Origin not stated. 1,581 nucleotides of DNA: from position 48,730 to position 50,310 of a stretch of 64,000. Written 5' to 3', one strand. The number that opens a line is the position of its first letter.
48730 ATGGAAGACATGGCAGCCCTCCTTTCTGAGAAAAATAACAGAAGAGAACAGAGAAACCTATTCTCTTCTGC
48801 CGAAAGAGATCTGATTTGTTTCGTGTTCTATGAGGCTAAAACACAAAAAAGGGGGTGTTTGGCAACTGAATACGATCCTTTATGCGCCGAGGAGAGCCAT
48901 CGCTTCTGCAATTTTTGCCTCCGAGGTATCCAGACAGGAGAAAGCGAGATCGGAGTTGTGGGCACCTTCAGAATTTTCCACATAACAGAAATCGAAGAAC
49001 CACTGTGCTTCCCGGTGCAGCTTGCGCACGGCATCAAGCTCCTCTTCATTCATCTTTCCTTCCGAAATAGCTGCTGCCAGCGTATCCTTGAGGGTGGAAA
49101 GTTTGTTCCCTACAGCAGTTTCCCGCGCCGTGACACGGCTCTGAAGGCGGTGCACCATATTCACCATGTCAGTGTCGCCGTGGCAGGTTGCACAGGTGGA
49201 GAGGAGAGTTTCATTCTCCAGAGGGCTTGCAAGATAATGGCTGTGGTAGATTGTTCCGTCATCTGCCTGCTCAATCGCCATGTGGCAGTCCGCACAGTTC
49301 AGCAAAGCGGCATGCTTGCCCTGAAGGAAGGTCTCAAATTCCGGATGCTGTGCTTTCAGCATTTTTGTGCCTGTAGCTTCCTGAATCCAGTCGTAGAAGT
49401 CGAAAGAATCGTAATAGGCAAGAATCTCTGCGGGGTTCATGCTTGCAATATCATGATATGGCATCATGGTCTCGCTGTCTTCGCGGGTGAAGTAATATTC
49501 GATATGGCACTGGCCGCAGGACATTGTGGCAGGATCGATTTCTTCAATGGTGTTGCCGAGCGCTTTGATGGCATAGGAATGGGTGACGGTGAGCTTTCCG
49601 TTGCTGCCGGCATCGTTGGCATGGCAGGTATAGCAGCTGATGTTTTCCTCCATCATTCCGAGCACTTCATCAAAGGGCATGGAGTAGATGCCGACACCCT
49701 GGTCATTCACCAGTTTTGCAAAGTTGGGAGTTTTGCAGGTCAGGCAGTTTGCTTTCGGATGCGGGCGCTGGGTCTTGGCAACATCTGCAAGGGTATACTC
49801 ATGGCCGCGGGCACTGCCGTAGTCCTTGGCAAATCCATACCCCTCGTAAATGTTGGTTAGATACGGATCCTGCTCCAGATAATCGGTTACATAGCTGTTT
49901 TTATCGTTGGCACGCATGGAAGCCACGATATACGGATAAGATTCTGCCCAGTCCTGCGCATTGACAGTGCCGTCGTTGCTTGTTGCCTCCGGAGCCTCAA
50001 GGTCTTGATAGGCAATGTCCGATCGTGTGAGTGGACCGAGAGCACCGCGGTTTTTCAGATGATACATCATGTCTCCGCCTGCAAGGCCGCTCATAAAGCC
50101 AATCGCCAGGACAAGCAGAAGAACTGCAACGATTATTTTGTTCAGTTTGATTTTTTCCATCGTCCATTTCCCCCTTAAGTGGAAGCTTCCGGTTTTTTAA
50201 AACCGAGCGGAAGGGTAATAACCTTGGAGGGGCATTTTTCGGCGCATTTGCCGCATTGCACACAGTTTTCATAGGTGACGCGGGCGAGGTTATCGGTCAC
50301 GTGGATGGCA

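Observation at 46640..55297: Rnf operon reads straight into nrfA and a dedicated ResB/CcsA pair, with no NrfH: candidate quinone-independent, Rnf-fed nitrite ammonification module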

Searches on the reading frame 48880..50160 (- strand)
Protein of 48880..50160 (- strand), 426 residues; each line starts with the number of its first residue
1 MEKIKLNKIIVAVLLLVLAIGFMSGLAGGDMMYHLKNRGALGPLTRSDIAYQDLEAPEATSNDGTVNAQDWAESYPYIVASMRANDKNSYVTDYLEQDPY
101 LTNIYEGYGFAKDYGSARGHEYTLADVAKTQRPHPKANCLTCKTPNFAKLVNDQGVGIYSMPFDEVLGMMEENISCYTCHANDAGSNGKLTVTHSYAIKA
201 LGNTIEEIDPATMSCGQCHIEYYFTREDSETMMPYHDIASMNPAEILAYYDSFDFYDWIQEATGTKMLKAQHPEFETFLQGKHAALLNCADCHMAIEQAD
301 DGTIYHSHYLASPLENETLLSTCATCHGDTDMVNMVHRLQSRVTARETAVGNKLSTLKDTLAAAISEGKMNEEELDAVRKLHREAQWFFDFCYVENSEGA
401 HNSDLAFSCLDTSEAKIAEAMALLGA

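Call 3: search_protein_families(library=pfam, proteins=[window:48880-50160:-])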
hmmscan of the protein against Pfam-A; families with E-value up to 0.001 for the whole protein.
window:48880-50160:- (426 aa): 3 families
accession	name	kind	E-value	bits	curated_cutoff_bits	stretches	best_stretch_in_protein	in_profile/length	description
PF02335.20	Cytochrom_C552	-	6.5e-76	256.5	24.1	1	70-423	4-379/438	Cytochrome c552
PF14522.11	Cytochrome_C7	-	9.3e-07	29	24.8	1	281-333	6-54/67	Cytochrome c7 and related cytochrome c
PF22113.1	Mtrc-MtrF_II-IV_dom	-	1.4e-06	28.4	30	0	170-223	78-131/176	Outer membrane cytochrome MtrC/MtrF-like, domains II/IV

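Call 8: find_encoding_contigs(protein=window:48880-50160:-, flank=10000, max_places=10)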
Protein window:48880-50160:- (426 aa): 2 contigs read that carry it; 2 places shown.
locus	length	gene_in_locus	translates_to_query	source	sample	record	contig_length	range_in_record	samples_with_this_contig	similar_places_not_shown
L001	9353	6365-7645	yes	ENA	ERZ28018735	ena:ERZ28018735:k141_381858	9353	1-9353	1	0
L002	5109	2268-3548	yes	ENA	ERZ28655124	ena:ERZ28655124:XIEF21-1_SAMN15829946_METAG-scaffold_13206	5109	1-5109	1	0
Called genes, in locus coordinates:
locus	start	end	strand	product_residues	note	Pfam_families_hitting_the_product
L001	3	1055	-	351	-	?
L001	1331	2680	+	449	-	PF13375:RnfC_N, PF01512:Complex1_51K, PF10531:SLBB, PF13183:Fer4_8 (faint), PF13534:Fer4_17 (faint), PF14697:Fer4_21 (faint), PF13237:Fer4_10 (weak), PF13187:Fer4_9 (faint)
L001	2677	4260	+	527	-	PF03116:NQR2_RnfD_RnfE, PF04205:FMN_bind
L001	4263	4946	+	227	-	PF02508:Rnf-Nqr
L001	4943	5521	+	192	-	PF02508:Rnf-Nqr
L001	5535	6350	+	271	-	PF04060:FeS, PF12838:Fer4_7 (weak), PF13237:Fer4_10 (weak), PF14697:Fer4_21 (weak), PF25160:LdpA_Fe-S-bd (weak), PF00037:Fer4 (weak), PF14697:Fer4_21 (weak), PF12838:Fer4_7 (weak), +3 more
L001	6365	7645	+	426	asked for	PF02335:Cytochrom_C552, PF14522:Cytochrome_C7 (faint), PF22113:Mtrc-MtrF_II-IV_dom (faint)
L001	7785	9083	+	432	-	PF05140:ResB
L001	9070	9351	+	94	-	?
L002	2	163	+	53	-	?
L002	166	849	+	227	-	PF02508:Rnf-Nqr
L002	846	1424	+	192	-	PF02508:Rnf-Nqr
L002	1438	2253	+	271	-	PF04060:FeS, PF12838:Fer4_7 (weak), PF13237:Fer4_10 (weak), PF14697:Fer4_21 (weak), PF25160:LdpA_Fe-S-bd (weak), PF00037:Fer4 (weak), PF14697:Fer4_21 (weak), PF12838:Fer4_7 (weak), +3 more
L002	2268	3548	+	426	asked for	PF02335:Cytochrom_C552, PF14522:Cytochrome_C7 (faint), PF22113:Mtrc-MtrF_II-IV_dom (faint)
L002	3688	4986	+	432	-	PF05140:ResB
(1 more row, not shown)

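Call 9: find_related_loci(query=window:48880-50160:-, collection=genome_contigs, flank=10000)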
Query window:48880-50160:- (426 aa) in genome_contigs; peptide patterns used: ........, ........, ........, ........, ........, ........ (x = any residue, [..] = any of these).
171 stretches matched a pattern; 165 encode a relative of the query (tblastn E <= 1e-3); the best 80 are kept; 79 distinct loci.
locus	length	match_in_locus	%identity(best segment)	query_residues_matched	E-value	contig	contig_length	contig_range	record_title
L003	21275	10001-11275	85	1-425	0e+0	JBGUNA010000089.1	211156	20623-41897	MAG: Candidatus Limivicinus sp. isolate ruminal_MAG_220 ruminal_MAG_220_contig_0089, whole genome shotgun sequence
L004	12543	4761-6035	83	1-425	0e+0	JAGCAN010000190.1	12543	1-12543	MAG: Oscillospiraceae bacterium isolate RGIG9615 Yak_Duodenum-1__c239396, whole genome shotgun sequence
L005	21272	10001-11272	78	1-424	0e+0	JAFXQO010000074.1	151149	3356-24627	MAG: Clostridia bacterium isolate RGIG6655 Sheep_Rumen-1__c1412262, whole genome shotgun sequence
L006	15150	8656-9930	76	1-424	0e+0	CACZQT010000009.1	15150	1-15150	MAG: uncultured Lachnospiraceae bacterium isolate RUG12857 genome assembly, contig: RUG12857_asm_9, whole genome shotgun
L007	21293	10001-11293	76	1-424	0e+0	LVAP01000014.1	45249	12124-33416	MAG: Clostridiales bacterium Firm_10 Firm_10_contig_12058, whole genome shotgun sequence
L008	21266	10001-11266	77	2-425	0e+0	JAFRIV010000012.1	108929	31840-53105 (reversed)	MAG: Oscillospiraceae bacterium isolate RGIG2509 Goat_Jejunum-3__c93397, whole genome shotgun sequence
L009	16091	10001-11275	74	1-424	0e+0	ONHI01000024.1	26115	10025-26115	uncultured Clostridiales bacterium isolate RUG311 genome assembly, contig: scaffold_1749, whole genome shotgun sequence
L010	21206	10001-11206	77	24-425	0e+0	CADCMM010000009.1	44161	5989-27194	MAG: uncultured Lachnospiraceae bacterium isolate RUG14788 genome assembly, contig: RUG14788_asm_9, whole genome shotgun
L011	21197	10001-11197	79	28-425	0e+0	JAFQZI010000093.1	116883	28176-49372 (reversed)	MAG: Oscillospiraceae bacterium isolate RGIG2288 Goat_Duodenum-5__c279782, whole genome shotgun sequence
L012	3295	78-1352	73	1-425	0e+0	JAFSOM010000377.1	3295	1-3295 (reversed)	MAG: Oscillibacter sp. isolate RGIG3329 Goat_Reticulum-6__c323635, whole genome shotgun sequence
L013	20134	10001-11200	77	25-424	0e+0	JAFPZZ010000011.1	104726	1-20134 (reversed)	MAG: Bacillota bacterium isolate RGIG1629 Goat_Abomasum.Co__c283801, whole genome shotgun sequence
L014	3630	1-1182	78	32-425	0e+0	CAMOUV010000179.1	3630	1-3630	MAG: uncultured Blautia sp. isolate SRR873601_bin.45_metaWRAP_v1.3_MAG genome assembly, contig: NODE_89261_length_3630_c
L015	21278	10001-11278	72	1-426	0e+0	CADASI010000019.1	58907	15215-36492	MAG: uncultured Clostridiales bacterium isolate RUG13574 genome assembly, contig: RUG13574_asm_19, whole genome shotgun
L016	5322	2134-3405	71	1-424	0e+0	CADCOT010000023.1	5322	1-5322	MAG: uncultured Spirochaetales bacterium isolate RUG14846 genome assembly, contig: RUG14846_asm_23, whole genome shotgun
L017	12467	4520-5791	73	8-424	0e+0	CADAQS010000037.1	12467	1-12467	MAG: uncultured Clostridiales bacterium isolate RUG13539 genome assembly, contig: RUG13539_asm_37, whole genome shotgun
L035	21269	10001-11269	70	8-425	0e+0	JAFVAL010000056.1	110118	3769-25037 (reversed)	MAG: Lachnospiraceae bacterium isolate RGIG4992 Roe_deer_Rumen-5__c438286, whole genome shotgun sequence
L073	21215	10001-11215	67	26-425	0e+0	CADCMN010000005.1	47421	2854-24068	MAG: uncultured Clostridiales bacterium isolate RUG14781 genome assembly, contig: RUG14781_asm_5, whole genome shotgun s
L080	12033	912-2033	70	55-426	2e-178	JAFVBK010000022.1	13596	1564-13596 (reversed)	MAG: Clostridia bacterium isolate RGIG5017 Roe_deer_Rumen-5__c50945, whole genome shotgun sequence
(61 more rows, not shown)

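Call 25: search_protein_families(library=pfam, proteins=[L011:8282-11203:+, L035:7901-9973:+, L080:42-2045:+, L035:6504-6893:+, L035:7077-7838:+], max_evalue=0.001)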
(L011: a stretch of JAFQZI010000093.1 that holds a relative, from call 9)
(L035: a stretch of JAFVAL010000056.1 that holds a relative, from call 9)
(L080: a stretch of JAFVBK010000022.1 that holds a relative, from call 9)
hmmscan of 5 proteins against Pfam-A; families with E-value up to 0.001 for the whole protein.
L011:8282-11203:+ (973 aa): 16 families
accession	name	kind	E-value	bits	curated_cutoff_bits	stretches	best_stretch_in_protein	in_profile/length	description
PF00890.30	FAD_binding_2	-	1.5e-87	294.9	20.4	1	153-578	1-414/414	FAD binding domain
PF02335.20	Cytochrom_C552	-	9.1e-78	262.6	24.1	1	618-970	5-379/438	Cytochrome c552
PF03486.20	HI0933_like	-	2e-16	60.6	50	2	282-563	110-219/244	HI0933-like protein Rossmann domain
PF01266.30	DAO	-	9.2e-14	52.2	27.9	1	153-345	1-208/353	FAD dependent oxidoreductase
PF04205.19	FMN_bind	-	1.5e-12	48.4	22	1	52-122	2-76/77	FMN-binding domain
PF12831.13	FAD_oxidored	-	3.7e-12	46.7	27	1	153-338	1-145/416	FAD dependent oxidoreductase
PF07992.20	Pyr_redox_2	-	5.4e-08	33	26.1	1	153-344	2-114/291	Pyridine nucleotide-disulphide oxidoreductase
PF22113.1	Mtrc-MtrF_II-IV_dom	-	5.5e-08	33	30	2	760-885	7-137/176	Outer membrane cytochrome MtrC/MtrF-like, domains II/IV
PF01946.23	Thi4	-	1.4e-07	31.4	26.2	1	151-191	17-58/235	Thi4 family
PF13450.12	NAD_binding_8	-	8.6e-07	29.6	21.9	1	156-191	1-36/68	NAD(P)-binding Rossmann-like domain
PF13738.12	Pyr_redox_3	-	5.4e-06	26.3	30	0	155-187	1-33/305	Pyridine nucleotide-disulphide oxidoreductase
PF01494.25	FAD_binding_3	-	5.8e-06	26.2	22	1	151-339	1-159/349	FAD binding domain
PF14522.11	Cytochrome_C7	-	1.1e-05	25.6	24.8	0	829-877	7-51/67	Cytochrome c7 and related cytochrome c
PF00070.33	Pyr_redox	-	1.2e-05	26.2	22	0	282-321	41-81/82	Pyridine nucleotide-disulphide oxidoreductase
PF01134.28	GIDA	-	9.5e-05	22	22.1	0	153-190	1-39/391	Glucose inhibited division protein A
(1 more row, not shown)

L035:7901-9973:+ (690 aa): 8 families
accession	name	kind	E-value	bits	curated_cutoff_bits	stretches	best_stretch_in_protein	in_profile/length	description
PF00890.30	FAD_binding_2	-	1.4e-42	146.8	20.4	1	192-665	2-408/414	FAD binding domain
PF04205.19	FMN_bind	-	2.9e-11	44.3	22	1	76-147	1-76/77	FMN-binding domain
PF12831.13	FAD_oxidored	-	1.1e-07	31.9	27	1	191-222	1-32/416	FAD dependent oxidoreductase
PF07992.20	Pyr_redox_2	-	4.8e-07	29.9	26.1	1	191-223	2-34/291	Pyridine nucleotide-disulphide oxidoreductase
PF01266.30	DAO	-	2.5e-05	24.4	27.9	0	192-224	2-34/353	FAD dependent oxidoreductase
PF00070.33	Pyr_redox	-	0.00056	20.8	22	0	192-225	2-35/82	Pyridine nucleotide-disulphide oxidoreductase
PF03486.20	HI0933_like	-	0.0006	19.8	50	0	191-223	2-34/244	HI0933-like protein Rossmann domain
PF13450.12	NAD_binding_8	-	0.00069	20.3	21.9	0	194-226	1-33/68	NAD(P)-binding Rossmann-like domain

L080:42-2045:+ (667 aa): 4 families
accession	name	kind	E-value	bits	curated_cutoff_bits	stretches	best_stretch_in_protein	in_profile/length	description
PF02335.20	Cytochrom_C552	-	4.7e-75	253.7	24.1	1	325-661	29-379/438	Cytochrome c552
PF22113.1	Mtrc-MtrF_II-IV_dom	-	1.6e-07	31.4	30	1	363-459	70-165/176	Outer membrane cytochrome MtrC/MtrF-like, domains II/IV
PF14522.11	Cytochrome_C7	-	1.4e-05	25.3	24.8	0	520-570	7-53/67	Cytochrome c7 and related cytochrome c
PF04205.19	FMN_bind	-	0.00023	22.2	22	1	75-144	5-76/77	FMN-binding domain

L035:6504-6893:+ (129 aa): 1 family
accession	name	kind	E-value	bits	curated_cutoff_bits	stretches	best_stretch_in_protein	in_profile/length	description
PF02416.21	TatA_B_E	-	2.9e-15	55.7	21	1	3-54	1-52/53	mttA/Hcf106 family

L035:7077-7838:+ (253 aa): 1 family
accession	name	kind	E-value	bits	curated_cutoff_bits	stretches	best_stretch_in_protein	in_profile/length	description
PF00902.23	TatC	-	1.2e-55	189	25.1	1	19-226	2-208/208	Sec-independent protein translocase protein (TatC)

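Call 26: search_solved_structures(query=window:48880-50160:-, show_alignments=2)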
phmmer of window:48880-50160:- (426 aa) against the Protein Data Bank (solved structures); distinct sequences matched with E-value up to 0.001: 22.
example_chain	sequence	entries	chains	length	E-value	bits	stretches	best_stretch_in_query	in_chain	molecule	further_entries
3ubr_A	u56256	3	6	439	3.6e-46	161.3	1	86-423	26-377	Cytochrome c-552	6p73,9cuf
1gu6_A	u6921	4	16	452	3.9e-46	161.2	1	69-422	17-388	CYTOCHROME C552 | Cytochrome c-552 | Cytochrome c nitrite reductase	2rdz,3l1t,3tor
2rf7_A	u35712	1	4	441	1.8e-45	159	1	70-422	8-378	Cytochrome c-552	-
4wjy_A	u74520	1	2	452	3.6e-45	158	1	69-422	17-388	Cytochrome c-552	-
2vr0_A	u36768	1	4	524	2.5e-41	145.4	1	75-414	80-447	CYTOCHROME C NITRITE REDUCTASE, CATALYTIC SUBUNIT NFRA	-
2j7a_A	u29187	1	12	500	3.3e-41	145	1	83-414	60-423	CYTOCHROME C NITRITE REDUCTASE NRFA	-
1qdb_A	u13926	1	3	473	1.8e-38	136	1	65-401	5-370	CYTOCHROME C NITRITE REDUCTASE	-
1fs7_A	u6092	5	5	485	1e-37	133.5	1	63-401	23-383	CYTOCHROME C NITRITE REDUCTASE | Cytochrome c-552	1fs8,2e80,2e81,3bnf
1fs9_A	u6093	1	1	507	1.1e-37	133.4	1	62-401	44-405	CYTOCHROME C NITRITE REDUCTASE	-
3bng_A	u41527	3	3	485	3.3e-37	131.8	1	63-401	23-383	Cytochrome c-552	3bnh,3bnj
1oah_A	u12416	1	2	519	7.7e-37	130.6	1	86-414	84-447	CYTOCHROME C NITRITE REDUCTASE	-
6v0a_A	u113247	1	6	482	6.7e-31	111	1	84-412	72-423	Nitrite reductase (cytochrome; ammonia-forming)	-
8bcx_A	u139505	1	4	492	8.1e-30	107.5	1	83-424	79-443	Nitrite reductase (cytochrome; ammonia-forming)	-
8rv0_Y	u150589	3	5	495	4.6e-24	88.5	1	202-413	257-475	Octaheme cytochrome c nitrite reductase | Octaheme nitrite c cytochrome c reductase | Octaheme nitrite reductase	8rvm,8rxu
3owm_A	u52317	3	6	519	8.8e-22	81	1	200-424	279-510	Eight-heme nitrite reductase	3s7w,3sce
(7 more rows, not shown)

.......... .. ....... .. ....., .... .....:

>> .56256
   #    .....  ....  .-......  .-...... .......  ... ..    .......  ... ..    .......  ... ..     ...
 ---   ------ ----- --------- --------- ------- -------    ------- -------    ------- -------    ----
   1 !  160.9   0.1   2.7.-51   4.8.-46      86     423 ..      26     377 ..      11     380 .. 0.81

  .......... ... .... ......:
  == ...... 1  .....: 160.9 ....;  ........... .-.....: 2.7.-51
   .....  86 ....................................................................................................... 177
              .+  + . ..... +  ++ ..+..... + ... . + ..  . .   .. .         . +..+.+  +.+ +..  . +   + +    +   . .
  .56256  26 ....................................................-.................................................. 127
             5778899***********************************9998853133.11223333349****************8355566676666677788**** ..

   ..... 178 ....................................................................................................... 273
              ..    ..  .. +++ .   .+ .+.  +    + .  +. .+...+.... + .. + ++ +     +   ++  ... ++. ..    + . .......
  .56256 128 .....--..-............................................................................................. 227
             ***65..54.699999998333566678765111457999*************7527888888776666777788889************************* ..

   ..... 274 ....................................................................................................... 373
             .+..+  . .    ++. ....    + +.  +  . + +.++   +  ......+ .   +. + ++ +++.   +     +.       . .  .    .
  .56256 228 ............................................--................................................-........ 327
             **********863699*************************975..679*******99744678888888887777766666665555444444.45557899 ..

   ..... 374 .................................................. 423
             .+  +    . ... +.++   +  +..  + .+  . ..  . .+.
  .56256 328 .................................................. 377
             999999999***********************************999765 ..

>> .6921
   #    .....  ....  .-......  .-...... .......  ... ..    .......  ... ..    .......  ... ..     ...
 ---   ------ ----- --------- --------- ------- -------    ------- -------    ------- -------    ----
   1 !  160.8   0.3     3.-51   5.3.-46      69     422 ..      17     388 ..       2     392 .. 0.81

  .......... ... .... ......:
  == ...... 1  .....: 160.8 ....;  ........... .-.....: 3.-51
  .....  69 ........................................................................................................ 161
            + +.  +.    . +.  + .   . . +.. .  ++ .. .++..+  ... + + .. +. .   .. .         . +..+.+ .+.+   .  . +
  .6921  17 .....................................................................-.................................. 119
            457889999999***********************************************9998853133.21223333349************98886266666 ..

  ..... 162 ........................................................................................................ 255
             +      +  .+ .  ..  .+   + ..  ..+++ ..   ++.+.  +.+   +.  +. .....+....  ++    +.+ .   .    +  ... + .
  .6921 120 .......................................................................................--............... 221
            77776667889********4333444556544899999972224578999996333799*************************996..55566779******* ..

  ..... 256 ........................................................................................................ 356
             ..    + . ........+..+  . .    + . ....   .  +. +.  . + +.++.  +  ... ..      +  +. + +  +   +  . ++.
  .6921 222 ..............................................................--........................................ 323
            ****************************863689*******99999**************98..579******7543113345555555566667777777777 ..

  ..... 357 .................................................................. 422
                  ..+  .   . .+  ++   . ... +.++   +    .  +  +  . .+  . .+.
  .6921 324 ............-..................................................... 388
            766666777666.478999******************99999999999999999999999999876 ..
